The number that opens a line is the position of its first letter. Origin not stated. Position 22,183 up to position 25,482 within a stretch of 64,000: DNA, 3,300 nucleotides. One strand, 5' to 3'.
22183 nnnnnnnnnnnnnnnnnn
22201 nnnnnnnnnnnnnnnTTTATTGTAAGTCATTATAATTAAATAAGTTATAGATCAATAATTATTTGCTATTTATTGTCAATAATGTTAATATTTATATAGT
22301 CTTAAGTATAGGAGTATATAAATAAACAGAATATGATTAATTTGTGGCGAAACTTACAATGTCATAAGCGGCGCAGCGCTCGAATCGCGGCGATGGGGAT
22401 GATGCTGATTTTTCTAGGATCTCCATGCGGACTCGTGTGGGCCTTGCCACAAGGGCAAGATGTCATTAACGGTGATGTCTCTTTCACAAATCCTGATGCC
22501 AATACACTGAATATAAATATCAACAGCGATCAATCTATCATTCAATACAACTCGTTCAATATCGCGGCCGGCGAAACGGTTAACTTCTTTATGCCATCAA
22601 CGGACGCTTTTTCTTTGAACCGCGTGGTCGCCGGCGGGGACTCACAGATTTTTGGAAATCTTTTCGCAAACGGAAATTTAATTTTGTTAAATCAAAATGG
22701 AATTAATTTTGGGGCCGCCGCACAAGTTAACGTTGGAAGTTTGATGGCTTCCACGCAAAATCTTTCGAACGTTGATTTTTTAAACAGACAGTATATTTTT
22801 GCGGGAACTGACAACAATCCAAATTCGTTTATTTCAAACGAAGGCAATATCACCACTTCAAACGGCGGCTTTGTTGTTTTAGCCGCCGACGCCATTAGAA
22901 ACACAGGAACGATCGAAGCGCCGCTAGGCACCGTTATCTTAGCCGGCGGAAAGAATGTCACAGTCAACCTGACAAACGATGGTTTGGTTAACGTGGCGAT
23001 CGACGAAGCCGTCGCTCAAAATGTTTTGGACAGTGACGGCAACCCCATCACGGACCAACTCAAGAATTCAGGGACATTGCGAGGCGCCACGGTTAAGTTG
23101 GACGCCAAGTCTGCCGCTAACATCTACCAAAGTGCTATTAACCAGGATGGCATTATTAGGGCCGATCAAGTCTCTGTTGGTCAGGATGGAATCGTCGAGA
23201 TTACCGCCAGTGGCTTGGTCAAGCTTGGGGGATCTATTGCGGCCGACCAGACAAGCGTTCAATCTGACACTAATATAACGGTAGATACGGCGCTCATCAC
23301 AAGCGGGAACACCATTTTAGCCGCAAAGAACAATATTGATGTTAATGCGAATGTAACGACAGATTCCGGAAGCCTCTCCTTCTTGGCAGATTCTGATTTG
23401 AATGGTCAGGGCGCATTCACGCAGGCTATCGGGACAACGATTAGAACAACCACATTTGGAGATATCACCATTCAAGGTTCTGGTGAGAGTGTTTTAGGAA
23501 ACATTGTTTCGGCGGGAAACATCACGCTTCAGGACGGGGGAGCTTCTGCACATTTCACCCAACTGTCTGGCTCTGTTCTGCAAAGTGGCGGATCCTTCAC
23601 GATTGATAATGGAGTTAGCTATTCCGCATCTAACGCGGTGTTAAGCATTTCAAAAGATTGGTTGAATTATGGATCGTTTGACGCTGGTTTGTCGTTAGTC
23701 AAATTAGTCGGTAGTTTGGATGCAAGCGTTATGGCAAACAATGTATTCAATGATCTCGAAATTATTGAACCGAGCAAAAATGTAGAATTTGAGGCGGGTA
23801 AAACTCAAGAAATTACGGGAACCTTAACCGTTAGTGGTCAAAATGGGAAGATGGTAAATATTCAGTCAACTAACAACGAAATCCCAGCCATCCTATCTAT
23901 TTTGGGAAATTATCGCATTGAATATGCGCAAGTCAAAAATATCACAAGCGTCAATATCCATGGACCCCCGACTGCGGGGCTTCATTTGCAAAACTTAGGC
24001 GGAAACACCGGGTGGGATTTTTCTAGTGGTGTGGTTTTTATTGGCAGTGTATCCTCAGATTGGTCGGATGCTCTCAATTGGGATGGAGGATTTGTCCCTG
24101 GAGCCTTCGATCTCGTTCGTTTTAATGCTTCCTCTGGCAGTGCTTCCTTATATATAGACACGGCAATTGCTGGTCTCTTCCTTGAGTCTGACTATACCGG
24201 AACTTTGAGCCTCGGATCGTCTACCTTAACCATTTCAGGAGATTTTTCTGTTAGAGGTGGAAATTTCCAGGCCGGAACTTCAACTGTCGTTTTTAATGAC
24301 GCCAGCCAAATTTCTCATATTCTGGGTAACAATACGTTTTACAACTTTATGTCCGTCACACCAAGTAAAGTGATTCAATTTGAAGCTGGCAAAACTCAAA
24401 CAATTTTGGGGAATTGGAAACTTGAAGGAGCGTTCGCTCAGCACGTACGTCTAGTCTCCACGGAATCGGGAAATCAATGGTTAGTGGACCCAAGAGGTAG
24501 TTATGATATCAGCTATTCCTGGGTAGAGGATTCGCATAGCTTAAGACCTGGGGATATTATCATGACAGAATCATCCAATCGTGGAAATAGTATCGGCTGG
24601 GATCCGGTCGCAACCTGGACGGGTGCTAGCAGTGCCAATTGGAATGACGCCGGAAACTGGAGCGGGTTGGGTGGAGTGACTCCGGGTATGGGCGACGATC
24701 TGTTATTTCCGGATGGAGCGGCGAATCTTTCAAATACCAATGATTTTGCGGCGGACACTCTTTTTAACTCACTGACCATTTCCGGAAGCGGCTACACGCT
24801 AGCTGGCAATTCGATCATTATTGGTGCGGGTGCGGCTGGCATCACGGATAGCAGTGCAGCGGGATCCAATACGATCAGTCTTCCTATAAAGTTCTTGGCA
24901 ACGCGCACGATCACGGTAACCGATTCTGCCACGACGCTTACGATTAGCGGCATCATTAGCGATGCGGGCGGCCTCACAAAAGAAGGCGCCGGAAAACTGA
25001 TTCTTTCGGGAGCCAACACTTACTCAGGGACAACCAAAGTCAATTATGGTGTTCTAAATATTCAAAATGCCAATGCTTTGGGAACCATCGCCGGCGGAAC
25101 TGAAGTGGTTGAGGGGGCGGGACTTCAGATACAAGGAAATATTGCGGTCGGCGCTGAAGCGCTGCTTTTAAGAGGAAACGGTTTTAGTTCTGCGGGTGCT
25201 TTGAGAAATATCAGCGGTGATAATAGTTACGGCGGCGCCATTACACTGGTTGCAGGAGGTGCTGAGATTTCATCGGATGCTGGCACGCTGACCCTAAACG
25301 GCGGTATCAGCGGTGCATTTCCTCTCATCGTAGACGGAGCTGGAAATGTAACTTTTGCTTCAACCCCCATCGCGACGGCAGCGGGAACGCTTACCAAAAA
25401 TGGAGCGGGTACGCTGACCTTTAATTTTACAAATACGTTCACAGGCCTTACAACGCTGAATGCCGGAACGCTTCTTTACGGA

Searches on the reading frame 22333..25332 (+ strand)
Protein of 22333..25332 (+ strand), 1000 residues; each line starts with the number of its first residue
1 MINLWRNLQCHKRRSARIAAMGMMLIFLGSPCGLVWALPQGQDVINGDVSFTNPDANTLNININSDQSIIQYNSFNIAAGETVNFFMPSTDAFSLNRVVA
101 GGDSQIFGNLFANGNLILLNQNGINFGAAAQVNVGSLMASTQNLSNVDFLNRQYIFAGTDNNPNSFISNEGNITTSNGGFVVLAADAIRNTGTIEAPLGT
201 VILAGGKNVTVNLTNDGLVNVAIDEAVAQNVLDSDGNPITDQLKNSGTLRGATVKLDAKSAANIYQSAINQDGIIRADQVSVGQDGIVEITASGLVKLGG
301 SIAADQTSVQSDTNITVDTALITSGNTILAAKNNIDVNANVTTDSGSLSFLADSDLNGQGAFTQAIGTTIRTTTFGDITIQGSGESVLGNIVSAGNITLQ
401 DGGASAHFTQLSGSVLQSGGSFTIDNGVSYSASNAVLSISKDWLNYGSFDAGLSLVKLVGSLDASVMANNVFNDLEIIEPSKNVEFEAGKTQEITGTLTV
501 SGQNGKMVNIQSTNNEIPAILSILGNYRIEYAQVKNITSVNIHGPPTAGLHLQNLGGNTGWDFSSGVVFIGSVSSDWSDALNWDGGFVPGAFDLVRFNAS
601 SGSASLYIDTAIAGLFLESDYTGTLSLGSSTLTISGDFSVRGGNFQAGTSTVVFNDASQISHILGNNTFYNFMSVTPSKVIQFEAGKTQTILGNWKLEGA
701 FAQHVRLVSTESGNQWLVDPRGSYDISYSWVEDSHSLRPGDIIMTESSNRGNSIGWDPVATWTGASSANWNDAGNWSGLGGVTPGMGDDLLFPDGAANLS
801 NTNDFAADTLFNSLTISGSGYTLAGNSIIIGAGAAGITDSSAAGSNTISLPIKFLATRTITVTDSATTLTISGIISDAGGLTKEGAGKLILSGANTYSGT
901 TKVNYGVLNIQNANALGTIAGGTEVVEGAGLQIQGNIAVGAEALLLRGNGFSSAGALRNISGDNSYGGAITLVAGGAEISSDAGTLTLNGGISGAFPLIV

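Call 50: search_protein_families(library=pfam, proteins=[window:22333-25332:+], max_evalue=1)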
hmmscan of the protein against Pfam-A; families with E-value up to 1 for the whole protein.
window:22333-25332:+ (1000 aa): 3 families
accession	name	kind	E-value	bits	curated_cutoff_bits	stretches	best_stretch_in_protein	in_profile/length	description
PF05860.19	TPS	-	7.6e-25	88.7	33.5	1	38-276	4-251/252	TPS secretion domain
PF12951.13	PATR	-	5e-09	36.5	27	1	881-910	1-30/30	Passenger-associated-transport-repeat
PF23951.1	DUF7282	-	0.2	12.3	27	1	172-247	19-92/112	Domain of unknown function (DUF7282)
